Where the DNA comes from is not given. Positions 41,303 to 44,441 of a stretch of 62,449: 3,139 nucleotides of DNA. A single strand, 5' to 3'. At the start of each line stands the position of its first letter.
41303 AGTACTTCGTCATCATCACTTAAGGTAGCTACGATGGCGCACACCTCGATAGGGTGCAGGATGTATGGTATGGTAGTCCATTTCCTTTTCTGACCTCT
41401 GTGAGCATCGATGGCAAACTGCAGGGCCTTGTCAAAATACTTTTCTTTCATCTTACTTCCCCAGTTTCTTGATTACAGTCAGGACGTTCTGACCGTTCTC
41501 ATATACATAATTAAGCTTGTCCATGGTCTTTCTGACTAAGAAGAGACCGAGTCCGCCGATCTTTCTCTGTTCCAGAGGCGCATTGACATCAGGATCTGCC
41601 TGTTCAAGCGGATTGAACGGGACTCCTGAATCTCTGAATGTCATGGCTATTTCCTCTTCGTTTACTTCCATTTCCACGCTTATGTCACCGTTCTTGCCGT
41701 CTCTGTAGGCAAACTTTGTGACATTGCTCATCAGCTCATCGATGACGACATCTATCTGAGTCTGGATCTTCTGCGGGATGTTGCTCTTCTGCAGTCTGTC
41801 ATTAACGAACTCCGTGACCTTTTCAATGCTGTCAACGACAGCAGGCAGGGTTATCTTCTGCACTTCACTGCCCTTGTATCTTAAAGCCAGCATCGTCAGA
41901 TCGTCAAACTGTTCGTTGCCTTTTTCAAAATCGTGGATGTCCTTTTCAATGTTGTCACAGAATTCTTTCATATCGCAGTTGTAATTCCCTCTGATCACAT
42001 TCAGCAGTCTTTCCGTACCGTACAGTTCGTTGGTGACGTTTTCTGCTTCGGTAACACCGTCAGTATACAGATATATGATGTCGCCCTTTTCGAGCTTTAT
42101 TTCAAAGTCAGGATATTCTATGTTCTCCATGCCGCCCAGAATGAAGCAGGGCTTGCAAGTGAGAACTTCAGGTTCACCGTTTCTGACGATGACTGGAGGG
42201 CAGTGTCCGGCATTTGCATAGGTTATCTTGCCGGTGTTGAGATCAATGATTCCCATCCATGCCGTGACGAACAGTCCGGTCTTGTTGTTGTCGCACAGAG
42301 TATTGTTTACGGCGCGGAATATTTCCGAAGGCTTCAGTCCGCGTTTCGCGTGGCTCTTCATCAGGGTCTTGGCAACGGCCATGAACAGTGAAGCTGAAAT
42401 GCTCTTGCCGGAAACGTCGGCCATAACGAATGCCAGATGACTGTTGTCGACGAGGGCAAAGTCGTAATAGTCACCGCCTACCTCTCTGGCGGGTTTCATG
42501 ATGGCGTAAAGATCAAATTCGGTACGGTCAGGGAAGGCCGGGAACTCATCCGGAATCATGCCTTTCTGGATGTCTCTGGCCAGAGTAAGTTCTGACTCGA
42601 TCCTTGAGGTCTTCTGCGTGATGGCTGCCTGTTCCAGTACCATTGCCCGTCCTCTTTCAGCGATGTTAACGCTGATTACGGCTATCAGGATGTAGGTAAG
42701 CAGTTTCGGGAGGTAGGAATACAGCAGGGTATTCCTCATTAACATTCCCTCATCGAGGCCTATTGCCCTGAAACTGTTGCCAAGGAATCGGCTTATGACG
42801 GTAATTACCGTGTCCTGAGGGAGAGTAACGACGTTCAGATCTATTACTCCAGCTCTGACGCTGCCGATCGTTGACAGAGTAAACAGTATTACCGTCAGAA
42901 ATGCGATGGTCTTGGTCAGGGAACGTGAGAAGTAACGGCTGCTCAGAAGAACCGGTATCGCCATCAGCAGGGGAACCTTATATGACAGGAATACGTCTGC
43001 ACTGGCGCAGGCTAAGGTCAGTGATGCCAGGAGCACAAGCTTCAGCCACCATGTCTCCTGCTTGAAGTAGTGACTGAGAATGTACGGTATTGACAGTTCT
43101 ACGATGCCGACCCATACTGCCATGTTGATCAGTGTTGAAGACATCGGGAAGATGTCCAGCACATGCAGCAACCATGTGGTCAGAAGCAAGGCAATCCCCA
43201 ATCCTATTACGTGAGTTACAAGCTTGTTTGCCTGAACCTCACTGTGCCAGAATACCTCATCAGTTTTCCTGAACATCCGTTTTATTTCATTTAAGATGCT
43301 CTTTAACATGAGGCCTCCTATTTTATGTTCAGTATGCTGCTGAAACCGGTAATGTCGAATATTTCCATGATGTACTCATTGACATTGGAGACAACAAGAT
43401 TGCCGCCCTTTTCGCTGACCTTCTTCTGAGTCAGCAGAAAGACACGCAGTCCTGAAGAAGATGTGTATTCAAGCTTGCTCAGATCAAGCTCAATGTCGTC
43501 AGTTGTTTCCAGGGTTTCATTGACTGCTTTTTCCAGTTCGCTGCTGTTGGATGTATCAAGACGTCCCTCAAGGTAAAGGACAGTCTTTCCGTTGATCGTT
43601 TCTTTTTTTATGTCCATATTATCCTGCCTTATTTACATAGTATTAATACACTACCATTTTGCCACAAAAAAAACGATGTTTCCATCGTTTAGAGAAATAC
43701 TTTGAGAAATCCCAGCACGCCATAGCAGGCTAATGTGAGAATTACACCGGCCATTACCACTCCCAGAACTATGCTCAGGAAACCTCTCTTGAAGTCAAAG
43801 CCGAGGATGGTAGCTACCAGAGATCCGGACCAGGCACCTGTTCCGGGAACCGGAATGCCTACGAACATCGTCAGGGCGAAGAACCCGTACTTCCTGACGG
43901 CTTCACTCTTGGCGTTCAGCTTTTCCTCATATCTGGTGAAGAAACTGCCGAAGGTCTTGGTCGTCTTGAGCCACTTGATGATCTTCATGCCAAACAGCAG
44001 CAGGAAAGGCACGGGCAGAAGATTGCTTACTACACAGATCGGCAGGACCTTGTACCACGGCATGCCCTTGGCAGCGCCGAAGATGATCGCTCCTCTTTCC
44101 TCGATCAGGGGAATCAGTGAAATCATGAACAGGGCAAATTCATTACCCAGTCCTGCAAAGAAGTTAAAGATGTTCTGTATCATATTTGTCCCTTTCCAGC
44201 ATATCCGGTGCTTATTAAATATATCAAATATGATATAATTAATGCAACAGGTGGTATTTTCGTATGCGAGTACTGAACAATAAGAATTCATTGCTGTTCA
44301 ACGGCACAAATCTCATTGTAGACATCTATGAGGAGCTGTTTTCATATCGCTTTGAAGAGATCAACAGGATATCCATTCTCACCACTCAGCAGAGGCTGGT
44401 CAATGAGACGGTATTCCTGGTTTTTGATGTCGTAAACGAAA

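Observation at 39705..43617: Sigma-less partner-switching operon with enzymatic outputs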

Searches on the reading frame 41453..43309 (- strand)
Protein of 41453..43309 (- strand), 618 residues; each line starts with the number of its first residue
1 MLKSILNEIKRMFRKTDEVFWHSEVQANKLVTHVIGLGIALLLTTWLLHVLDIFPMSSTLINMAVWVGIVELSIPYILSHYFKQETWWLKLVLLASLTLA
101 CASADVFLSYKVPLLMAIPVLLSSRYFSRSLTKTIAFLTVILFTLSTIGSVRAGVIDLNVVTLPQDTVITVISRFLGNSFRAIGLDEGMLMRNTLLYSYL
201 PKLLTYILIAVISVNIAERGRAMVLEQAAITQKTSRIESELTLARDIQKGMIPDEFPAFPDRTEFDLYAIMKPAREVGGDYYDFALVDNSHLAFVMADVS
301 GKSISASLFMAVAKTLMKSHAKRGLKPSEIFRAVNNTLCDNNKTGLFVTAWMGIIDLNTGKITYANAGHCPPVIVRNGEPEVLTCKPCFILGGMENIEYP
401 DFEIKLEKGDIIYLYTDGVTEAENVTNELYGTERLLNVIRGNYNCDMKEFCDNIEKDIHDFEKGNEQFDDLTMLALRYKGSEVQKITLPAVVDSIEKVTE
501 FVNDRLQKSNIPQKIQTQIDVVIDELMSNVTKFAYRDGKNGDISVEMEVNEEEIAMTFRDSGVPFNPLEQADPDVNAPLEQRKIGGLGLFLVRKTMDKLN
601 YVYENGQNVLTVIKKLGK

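Call 3: search_protein_families(library=pfam, proteins=[window:41453-43309:-], max_evalue=0.01)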
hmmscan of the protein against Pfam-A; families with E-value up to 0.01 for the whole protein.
window:41453-43309:- (618 aa): 3 families
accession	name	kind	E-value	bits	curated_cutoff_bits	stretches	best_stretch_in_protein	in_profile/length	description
PF07228.17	SpoIIE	-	8.5e-53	179.6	25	1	289-478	2-191/192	Stage II sporulation protein E (SpoIIE)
PF13581.12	HATPase_c_2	-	5.3e-22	78.6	27.4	1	489-614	2-127/127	Histidine kinase-like ATPase domain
PF02518.31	HATPase_c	-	2.7e-05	25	26.4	1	517-600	4-88/111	Histidine kinase-, DNA gyrase B-, and HSP90-like ATPase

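Call 4: search_protein_families(library=ncbifam, proteins=[window:41453-43309:-], max_evalue=0.01)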
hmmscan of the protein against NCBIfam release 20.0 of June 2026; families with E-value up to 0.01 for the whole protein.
window:41453-43309:- (618 aa): 8 families
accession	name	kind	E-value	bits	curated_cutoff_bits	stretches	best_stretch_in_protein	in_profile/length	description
NF045505.1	RR_RssB_Pseudo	equivalog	1.2e-17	64.1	700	1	239-421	154-340/394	two-component system response regulator RssB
TIGR02865.1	spore_II_E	equivalog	1.6e-13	49.6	490.8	1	270-475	559-760/764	stage II sporulation protein E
NF003144.0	PRK04069.1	equivalog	1.4e-12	47.3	145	1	519-610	43-138/161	anti-sigma B factor RsbW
TIGR01924.1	rsbW_low_gc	equivalog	1.7e-11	43.8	155.05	1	518-609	42-137/159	anti-sigma B factor RsbW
NF038263.1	prot_phos_SiaA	equivalog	7e-11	41.4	700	1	215-478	389-657/658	biofilm regulation protein phosphatase SiaA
TIGR01925.2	spIIAB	equivalog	2e-07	31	135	1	517-607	36-126/137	anti-sigma F factor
NF041045.1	RsbA_anti_sig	subfamily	0.00057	19.2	210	1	491-601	187-288/303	anti-sigma factor RsbA family regulatory protein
NF047703.1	slr1658_superfam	superfamily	0.0011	18.5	100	1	506-558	53-104/185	slr1658 superfamily regulator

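Call 57: search_protein_families(library=padloc, proteins=[window:41453-43309:-], max_evalue=0.01)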
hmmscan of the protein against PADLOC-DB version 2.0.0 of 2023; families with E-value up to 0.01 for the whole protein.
window:41453-43309:- (618 aa): 0 families

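Call 68: find_homologous_proteins(query=window:41453-43309:-)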
Query window:41453-43309:- (618 aa): 7859 proteins with E <= 0.001 among 8000 candidates; the best 120 are listed.
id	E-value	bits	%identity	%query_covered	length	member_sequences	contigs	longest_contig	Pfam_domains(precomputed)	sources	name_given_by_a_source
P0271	0.0e+0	1375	100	100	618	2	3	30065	PF13581.13,PF02518.32,PF07228.18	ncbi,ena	-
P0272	0.0e+0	1368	99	100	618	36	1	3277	PF13581.13,PF02518.32,PF07228.18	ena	-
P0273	0.0e+0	1367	99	100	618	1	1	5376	PF13581.13,PF02518.32,PF07228.18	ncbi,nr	ncbi:MAG: SpoIIE family protein phosphatase [Erysipelotrichaceae bacterium]|nr:SpoIIE family protein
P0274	0.0e+0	1364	99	100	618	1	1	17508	PF13581.13,PF02518.32,PF07228.18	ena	-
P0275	0.0e+0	1364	99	100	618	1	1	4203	PF13581.13,PF02518.32,PF07228.18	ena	-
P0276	0.0e+0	1353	100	98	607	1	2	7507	PF13581.13,PF02518.32,PF07228.18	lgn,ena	-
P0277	0.0e+0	1348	99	98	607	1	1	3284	PF13581.13,PF02518.32,PF07228.18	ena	-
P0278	0.0e+0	1347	99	98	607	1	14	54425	PF13581.13,PF02518.32,PF07228.18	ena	-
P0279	0.0e+0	1345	99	98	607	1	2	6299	PF13581.13,PF02518.32,PF07228.18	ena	-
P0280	0.0e+0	1345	99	98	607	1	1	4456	PF13581.13,PF02518.32,PF07228.18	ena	-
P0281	0.0e+0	1344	99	98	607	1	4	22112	PF13581.13,PF02518.32,PF07228.18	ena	-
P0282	0.0e+0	1342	99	98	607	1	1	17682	PF13581.13,PF02518.32,PF07228.18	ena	-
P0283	0.0e+0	1342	99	98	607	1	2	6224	PF13581.13,PF07228.18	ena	-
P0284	0.0e+0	1268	90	100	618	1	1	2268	PF13581.13,PF02518.32,PF07228.18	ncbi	-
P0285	0.0e+0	1037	74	100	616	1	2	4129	PF13581.13,PF07228.18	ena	-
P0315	6.4e-154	532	43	97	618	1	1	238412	PF13581.13,PF07228.18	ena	-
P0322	1.3e-152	528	40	100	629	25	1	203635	PF13581.13,PF07228.18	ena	-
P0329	1.2e-151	524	42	100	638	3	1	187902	PF13581.13,PF07228.18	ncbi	-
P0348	1.7e-149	517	42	98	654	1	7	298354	PF13581.13,PF07228.18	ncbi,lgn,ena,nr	ncbi:MAG: SpoIIE family protein phosphatase [Clostridia bacterium]|nr:SpoIIE family protein phosphat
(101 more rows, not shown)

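Call 69: find_encoding_contigs(protein=P0348, flank=5000, max_places=1)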
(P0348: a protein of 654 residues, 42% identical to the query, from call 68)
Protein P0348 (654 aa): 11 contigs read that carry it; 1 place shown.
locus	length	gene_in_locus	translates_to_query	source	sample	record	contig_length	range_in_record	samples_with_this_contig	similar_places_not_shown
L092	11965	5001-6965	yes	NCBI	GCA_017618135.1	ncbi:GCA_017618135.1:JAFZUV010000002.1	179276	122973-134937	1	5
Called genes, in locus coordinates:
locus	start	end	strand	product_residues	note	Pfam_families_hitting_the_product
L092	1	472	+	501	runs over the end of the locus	PF12838:Fer4_7, PF13187:Fer4_9 (weak), PF00037:Fer4 (weak), PF04898:Glu_syn_central (weak), PF01645:Glu_synthase, PF04898:Glu_syn_central, PF01070:FMN_dh (weak)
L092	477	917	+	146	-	PF13247:Fer4_11, PF12838:Fer4_7 (weak), PF13187:Fer4_9 (weak), PF00037:Fer4, PF12797:Fer4_2 (weak), PF12837:Fer4_6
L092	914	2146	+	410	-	PF07992:Pyr_redox_2, PF00070:Pyr_redox, PF18267:Rubredoxin_C (weak)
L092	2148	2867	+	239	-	PF01493:GXGXG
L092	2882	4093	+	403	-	PF03951:Gln-synt_N, PF00120:Gln-synt_C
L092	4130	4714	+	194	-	PF03861:ANTAR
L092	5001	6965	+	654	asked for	PF07228:SpoIIE, PF13581:HATPase_c_2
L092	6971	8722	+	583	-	PF01554:MatE, PF13581:HATPase_c_2 (weak)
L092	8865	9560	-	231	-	PF00687:Ribosomal_L1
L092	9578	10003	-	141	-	PF03946:Ribosomal_L11_N, PF00298:Ribosomal_L11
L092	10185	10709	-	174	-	PF02357:NusG, PF00467:KOW (weak)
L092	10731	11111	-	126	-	PF00584:SecE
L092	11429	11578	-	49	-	PF00471:Ribosomal_L33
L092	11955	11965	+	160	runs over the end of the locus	PF13404:HTH_AsnC-type (faint), PF13412:HTH_24 (weak), PF01037:AsnC_trans_reg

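Call 70: find_encoding_contigs(protein=P0315, flank=5000, max_places=1)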
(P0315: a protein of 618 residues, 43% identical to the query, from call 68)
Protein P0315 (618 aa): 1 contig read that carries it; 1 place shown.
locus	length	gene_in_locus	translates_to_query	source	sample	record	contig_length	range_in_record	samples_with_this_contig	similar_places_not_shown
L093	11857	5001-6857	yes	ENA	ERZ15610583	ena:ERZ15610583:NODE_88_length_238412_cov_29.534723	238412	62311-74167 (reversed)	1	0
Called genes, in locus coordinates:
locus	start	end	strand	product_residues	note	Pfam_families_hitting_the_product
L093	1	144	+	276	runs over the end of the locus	PF17827:PrmC_N, PF05175:MTS, PF01209:Ubie_methyltran (weak), PF06325:PrmA, PF13847:Methyltransf_31, PF08241:Methyltransf_11 (weak), PF08242:Methyltransf_12 (weak), PF13649:Methyltransf_25, +1 more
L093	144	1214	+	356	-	PF03462:PCRF, PF00472:RF-1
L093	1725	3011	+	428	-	PF06580:His_kinase, PF02518:HATPase_c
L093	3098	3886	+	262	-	PF00072:Response_reg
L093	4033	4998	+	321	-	PF01368:DHH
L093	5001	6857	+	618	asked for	PF07228:SpoIIE, PF13581:HATPase_c_2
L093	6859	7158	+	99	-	PF01740:STAS, PF13466:STAS_2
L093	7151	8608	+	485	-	-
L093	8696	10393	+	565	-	PF03321:GH3, PF23571:GH3_M, PF23572:GH3_C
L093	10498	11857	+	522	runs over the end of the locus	PF03321:GH3, PF23571:GH3_M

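Call 71: find_encoding_contigs(protein=P0322, flank=5000, max_places=1)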
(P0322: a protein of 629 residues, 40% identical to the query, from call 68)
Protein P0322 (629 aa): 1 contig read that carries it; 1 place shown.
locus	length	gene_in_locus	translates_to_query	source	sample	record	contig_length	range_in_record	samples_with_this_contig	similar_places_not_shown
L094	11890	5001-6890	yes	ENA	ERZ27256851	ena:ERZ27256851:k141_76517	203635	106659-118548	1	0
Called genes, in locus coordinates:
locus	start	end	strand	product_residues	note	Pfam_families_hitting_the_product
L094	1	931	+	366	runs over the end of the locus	PF00702:Hydrolase (faint), PF12710:HAD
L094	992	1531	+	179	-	PF13302:Acetyltransf_3, PF13420:Acetyltransf_4 (weak), PF00583:Acetyltransf_1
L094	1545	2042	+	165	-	PF06177:QueT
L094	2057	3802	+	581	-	PF01554:MatE, PF13581:HATPase_c_2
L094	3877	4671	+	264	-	PF00924:MS_channel_2nd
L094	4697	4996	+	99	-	PF01740:STAS, PF13466:STAS_2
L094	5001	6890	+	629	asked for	PF07228:SpoIIE, PF13581:HATPase_c_2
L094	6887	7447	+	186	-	PF13328:HD_4, PF01966:HD (weak)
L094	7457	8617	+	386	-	PF01740:STAS, PF13466:STAS_2, PF01636:APH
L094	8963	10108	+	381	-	PF22381:Staph_reg_Sar_Rot, PF01047:MarR, PF12802:MarR_2, PF13463:HTH_27 (faint), PF13353:Fer4_12, PF04055:Radical_SAM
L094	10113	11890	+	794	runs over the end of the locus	PF03477:ATP-cone, PF13597:NRDD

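Call 72: find_encoding_contigs(protein=P0329, flank=5000, max_places=1)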
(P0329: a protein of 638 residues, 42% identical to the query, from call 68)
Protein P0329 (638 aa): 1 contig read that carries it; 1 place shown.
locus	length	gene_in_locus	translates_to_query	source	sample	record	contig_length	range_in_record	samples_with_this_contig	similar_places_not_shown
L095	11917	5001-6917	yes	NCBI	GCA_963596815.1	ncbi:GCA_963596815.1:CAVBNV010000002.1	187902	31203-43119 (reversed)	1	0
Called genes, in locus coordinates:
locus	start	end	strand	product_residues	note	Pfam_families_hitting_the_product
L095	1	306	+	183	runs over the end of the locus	PF00027:cNMP_binding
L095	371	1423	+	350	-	PF00027:cNMP_binding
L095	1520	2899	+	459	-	PF00989:PAS, PF08448:PAS_4, PF13426:PAS_9, PF00211:Guanylate_cyc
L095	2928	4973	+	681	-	PF00149:Metallophos, PF02872:5_nucleotid_C, PF01740:STAS, PF13466:STAS_2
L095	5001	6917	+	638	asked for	PF07228:SpoIIE, PF13581:HATPase_c_2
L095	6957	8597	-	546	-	PF00664:ABC_membrane, PF00005:ABC_tran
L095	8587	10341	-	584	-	PF00664:ABC_membrane, PF00005:ABC_tran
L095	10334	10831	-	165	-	PF12802:MarR_2, PF01047:MarR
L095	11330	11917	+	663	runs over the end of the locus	PF00133:tRNA-synt_1, PF01406:tRNA-synt_1e (weak), PF09334:tRNA-synt_1g, PF00133:tRNA-synt_1, PF09334:tRNA-synt_1g, PF00133:tRNA-synt_1, PF19303:Anticodon_3 (weak), PF01588:tRNA_bind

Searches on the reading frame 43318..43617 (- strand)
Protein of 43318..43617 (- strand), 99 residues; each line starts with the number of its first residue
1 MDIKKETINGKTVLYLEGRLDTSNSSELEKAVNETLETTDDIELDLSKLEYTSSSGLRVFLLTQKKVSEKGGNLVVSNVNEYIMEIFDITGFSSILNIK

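Call 3: search_protein_families(library=pfam, proteins=[window:43318-43617:-], max_evalue=0.01)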
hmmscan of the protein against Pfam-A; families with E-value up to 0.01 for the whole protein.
window:43318-43617:- (99 aa): 2 families
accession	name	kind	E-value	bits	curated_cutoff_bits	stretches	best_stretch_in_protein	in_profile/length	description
PF01740.26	STAS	-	1.7e-17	63.6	22.6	1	3-98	2-99/106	STAS domain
PF13466.11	STAS_2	-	8.9e-13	48.7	29.2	1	15-92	2-79/80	STAS domain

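Call 4: search_protein_families(library=ncbifam, proteins=[window:43318-43617:-], max_evalue=0.01)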
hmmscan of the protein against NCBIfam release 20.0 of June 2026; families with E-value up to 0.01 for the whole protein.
window:43318-43617:- (99 aa): 5 families
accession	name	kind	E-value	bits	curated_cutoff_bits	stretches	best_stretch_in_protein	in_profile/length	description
TIGR00377.1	ant_ant_sig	superfamily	1.4e-20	73.2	53.45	1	1-98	3-102/108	anti-sigma factor antagonist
TIGR02886.1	spore_II_AA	equivalog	5.3e-14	52.1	114.75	1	4-98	2-98/106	anti-sigma F factor antagonist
NF033618.0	mlaB_1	equivalog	0.0001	22.7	90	1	11-87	9-83/94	lipid asymmetry maintenance protein MlaB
NF047705.1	slr1659_superfam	superfamily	0.00036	20.8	100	1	11-62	16-71/111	slr1659 superfamily regulator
NF002134.0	PRK00971.1-4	equivalog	0.0011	17.8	557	1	10-85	328-403/429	glutaminase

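Call 57: search_protein_families(library=padloc, proteins=[window:43318-43617:-], max_evalue=0.01)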
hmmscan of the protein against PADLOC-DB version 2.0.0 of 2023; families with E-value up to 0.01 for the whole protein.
window:43318-43617:- (99 aa): 0 families

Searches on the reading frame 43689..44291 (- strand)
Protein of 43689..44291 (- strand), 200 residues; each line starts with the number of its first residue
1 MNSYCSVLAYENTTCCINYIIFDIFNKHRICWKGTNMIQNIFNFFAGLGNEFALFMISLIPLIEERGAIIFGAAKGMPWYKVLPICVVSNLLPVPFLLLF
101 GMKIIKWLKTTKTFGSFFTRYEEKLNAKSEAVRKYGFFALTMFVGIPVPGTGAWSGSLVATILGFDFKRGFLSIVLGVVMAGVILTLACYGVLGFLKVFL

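Call 3: search_protein_families(library=pfam, proteins=[window:43689-44291:-], max_evalue=0.01)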
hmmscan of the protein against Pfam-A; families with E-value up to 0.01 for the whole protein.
window:43689-44291:- (200 aa): 1 family
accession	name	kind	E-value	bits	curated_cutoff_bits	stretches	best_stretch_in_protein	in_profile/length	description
PF06695.16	Sm_multidrug_ex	-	1.1e-39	136.2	30.7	1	64-184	1-121/121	Putative small multi-drug export protein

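Call 4: search_protein_families(library=ncbifam, proteins=[window:43689-44291:-], max_evalue=0.01)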
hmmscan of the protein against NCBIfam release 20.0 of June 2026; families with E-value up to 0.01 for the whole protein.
window:43689-44291:- (200 aa): 0 families
